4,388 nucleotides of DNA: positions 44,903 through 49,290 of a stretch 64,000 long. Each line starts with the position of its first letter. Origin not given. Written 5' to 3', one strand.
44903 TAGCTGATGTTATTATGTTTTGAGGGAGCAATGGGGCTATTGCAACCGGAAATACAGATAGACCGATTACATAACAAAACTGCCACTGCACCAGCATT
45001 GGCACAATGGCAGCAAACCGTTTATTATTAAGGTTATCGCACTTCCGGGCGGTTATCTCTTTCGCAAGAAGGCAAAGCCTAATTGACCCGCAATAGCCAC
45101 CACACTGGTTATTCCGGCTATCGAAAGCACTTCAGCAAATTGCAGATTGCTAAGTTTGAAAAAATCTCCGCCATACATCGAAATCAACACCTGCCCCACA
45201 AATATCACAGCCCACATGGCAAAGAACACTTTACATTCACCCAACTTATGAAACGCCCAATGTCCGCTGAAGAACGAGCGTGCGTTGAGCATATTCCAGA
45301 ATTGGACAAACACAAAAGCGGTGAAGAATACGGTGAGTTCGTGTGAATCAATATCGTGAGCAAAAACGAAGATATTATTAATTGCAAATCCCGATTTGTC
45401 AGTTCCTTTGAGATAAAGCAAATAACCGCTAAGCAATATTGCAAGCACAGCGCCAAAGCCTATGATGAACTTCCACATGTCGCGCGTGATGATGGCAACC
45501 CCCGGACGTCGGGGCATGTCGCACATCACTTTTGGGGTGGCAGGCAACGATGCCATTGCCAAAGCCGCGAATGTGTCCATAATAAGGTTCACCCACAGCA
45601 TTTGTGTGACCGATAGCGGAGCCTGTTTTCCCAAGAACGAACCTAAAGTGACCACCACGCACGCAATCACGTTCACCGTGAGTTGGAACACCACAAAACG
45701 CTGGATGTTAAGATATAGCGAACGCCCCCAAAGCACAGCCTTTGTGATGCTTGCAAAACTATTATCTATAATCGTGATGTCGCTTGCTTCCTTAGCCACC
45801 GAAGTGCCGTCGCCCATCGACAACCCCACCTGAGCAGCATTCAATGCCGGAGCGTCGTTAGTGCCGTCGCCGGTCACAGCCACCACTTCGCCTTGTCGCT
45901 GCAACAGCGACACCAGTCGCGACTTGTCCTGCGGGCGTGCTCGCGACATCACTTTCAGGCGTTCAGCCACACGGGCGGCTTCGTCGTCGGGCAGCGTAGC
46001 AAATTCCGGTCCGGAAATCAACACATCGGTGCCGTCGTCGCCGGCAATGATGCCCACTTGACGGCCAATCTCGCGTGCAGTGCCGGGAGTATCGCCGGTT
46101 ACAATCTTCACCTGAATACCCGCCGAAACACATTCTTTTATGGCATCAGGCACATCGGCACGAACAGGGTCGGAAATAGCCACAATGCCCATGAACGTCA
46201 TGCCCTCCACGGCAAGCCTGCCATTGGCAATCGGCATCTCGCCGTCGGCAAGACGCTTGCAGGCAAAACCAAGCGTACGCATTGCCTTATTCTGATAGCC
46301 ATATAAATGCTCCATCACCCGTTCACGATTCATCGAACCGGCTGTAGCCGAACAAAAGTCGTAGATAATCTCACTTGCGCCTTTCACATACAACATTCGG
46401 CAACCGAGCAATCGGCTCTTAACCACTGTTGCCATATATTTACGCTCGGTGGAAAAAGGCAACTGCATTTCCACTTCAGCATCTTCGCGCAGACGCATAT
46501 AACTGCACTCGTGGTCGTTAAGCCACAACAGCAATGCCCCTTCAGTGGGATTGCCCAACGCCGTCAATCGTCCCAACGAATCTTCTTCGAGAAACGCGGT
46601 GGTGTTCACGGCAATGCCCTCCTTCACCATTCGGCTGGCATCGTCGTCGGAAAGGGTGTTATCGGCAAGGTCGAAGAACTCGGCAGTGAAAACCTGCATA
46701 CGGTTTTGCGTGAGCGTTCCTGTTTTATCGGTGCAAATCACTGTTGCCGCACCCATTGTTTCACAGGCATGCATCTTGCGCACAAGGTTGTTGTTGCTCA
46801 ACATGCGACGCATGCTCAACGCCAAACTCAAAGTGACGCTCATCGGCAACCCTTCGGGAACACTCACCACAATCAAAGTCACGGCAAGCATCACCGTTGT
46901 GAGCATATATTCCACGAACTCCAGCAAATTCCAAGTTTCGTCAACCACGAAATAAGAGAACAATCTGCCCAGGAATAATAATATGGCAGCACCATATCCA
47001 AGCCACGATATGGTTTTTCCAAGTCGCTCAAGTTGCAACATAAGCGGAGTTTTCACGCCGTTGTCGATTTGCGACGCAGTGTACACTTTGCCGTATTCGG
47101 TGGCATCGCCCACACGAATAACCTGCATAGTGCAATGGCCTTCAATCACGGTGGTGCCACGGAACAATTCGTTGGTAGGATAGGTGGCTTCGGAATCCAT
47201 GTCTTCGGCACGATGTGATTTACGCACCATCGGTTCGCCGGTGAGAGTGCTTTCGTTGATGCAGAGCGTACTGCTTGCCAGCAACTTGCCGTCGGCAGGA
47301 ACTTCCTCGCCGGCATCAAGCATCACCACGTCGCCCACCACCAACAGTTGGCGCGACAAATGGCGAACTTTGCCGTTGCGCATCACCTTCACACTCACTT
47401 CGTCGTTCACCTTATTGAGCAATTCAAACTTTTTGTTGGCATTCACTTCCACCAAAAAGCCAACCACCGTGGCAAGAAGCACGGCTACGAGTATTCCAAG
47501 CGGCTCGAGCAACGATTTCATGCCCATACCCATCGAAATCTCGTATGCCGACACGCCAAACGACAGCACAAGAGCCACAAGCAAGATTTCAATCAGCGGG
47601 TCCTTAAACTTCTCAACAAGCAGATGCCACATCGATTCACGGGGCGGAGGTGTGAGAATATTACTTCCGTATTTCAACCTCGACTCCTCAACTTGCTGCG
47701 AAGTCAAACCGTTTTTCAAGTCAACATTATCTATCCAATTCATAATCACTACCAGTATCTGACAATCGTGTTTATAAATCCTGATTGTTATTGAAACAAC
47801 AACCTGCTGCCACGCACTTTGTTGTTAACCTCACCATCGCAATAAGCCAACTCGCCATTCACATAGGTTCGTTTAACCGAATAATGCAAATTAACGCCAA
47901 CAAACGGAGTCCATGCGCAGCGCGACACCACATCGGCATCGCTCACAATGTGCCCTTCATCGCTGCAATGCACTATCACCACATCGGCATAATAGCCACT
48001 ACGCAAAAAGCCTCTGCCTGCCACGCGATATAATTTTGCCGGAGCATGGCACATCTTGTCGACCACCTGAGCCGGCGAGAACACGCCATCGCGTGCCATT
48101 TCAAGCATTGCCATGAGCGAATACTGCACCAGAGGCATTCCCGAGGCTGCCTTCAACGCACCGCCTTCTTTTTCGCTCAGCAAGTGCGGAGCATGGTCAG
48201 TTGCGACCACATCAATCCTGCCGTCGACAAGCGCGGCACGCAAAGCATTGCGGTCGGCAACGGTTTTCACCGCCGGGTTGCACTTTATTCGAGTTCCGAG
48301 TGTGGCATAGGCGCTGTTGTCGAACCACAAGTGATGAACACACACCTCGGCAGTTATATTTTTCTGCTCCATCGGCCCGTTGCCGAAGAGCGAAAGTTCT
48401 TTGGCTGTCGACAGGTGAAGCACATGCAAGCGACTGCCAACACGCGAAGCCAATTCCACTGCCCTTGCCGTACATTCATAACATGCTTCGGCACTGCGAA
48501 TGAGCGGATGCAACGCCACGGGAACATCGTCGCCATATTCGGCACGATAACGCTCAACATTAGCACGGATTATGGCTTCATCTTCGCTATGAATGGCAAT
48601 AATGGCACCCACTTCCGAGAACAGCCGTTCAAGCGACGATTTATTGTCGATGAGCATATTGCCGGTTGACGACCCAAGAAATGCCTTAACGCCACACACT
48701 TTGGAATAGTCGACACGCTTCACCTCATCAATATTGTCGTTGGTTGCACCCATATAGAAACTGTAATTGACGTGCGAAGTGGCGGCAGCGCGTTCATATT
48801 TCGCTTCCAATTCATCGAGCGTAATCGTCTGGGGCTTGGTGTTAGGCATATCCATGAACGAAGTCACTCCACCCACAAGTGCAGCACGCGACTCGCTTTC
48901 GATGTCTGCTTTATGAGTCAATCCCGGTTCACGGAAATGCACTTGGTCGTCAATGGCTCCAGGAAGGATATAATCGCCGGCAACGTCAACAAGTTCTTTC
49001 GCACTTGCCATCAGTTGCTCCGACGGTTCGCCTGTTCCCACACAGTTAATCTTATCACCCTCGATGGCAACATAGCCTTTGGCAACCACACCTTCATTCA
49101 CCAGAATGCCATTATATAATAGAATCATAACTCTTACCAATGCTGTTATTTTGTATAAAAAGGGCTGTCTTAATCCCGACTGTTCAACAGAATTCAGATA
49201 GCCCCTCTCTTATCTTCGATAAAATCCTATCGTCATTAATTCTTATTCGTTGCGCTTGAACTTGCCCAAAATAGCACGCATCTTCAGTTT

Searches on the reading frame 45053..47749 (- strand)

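Call 53: search_protein_families(library=pfam, proteins=[window:45053-47749:-], max_evalue=0.000001)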
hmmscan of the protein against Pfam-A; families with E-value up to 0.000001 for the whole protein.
window:45053-47749:- (898 aa): 6 families
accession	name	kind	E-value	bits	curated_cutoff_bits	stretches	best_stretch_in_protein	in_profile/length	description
PF00122.25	E1-E2_ATPase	-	7.8e-36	123.7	28.1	1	118-317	5-179/181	E1-E2 ATPase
PF00689.26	Cation_ATPase_C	-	6.8e-29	101.3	27.3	1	710-890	2-171/175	Cation transporting ATPase, C-terminus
PF13246.12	Cation_ATPase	-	1.6e-17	63.7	21.7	1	380-467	2-89/91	Cation transport ATPase (P-type)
PF00690.31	Cation_ATPase_N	-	6.5e-16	58.2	20.4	1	9-63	15-69/69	Cation transporter/ATPase, N-terminus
PF00702.32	Hydrolase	-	1.6e-13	51.9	26.4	1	337-639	3-190/191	haloacid dehalogenase-like hydrolase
PF08282.18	Hydrolase_3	-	8.8e-07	29.3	20.9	0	612-671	195-254/255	haloacid dehalogenase-like hydrolase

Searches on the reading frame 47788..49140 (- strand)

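Call 62: search_protein_families(library=pfam, proteins=[window:47788-49140:-], max_evalue=0.000001)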
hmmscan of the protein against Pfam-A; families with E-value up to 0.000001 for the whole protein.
window:47788-49140:- (450 aa): 1 family
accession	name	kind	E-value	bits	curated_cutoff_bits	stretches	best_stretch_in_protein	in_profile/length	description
PF01979.26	Amidohydro_1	-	4.1e-16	59.6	25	1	57-431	1-344/345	Amidohydrolase family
